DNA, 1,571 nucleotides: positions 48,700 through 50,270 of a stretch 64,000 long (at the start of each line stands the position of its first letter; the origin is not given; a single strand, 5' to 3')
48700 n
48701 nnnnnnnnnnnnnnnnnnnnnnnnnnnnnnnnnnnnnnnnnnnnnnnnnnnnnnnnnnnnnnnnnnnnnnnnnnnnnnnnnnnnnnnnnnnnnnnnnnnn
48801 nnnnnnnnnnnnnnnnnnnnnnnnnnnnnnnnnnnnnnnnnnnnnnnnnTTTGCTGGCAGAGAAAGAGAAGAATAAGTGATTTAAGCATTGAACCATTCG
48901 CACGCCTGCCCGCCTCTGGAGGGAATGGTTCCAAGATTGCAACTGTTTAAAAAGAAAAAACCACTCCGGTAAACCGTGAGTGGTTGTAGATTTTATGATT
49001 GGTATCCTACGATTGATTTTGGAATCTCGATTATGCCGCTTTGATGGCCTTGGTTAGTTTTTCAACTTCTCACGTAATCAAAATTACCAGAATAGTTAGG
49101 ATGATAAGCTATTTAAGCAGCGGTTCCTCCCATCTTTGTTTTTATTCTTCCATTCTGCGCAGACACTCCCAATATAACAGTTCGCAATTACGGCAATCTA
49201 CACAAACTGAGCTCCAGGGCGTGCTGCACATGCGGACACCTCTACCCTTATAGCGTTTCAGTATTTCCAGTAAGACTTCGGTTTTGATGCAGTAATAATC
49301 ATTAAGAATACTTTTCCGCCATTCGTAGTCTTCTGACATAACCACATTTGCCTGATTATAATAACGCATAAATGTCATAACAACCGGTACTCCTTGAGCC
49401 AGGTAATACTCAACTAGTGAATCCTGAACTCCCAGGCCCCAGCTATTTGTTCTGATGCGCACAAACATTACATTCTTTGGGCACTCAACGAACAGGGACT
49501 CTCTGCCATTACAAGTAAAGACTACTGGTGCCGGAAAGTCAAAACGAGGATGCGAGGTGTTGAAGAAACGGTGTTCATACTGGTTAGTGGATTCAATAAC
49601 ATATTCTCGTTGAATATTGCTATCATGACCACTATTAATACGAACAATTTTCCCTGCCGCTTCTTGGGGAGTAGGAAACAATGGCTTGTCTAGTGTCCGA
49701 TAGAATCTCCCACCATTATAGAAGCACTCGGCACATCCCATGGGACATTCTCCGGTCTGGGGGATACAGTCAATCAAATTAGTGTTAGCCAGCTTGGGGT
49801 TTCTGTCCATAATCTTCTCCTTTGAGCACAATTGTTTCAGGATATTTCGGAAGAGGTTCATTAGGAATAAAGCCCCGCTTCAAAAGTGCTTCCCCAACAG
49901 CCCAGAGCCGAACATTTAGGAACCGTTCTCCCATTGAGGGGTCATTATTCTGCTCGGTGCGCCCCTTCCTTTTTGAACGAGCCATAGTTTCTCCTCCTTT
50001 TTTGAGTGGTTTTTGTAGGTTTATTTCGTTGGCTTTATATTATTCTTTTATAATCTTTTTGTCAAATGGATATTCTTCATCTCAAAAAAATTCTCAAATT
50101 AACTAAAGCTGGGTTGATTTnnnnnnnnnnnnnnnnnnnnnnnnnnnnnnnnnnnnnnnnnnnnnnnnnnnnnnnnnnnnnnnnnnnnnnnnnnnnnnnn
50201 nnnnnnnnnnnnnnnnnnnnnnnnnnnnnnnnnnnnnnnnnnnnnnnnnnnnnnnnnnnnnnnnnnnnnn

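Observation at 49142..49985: Second GC-rich islet encoding a Cys-rich protein with a CX3CX2C motif; the upstream overlapping ORF may be its frameshifted N-terminus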

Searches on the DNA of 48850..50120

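Call 58: search_rna_families(source=window, start=48850, end=50120, threshold=evalue, max_evalue=1)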
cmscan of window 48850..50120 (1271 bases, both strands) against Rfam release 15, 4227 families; matches with E-value up to 1: 1.
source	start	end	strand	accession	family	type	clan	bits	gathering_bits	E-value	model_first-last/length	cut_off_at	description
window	48946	49071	-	RF00557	L10_leader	Cis-reg; leader;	-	22.7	44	0.36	1-138/138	no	Ribosomal protein L10 leader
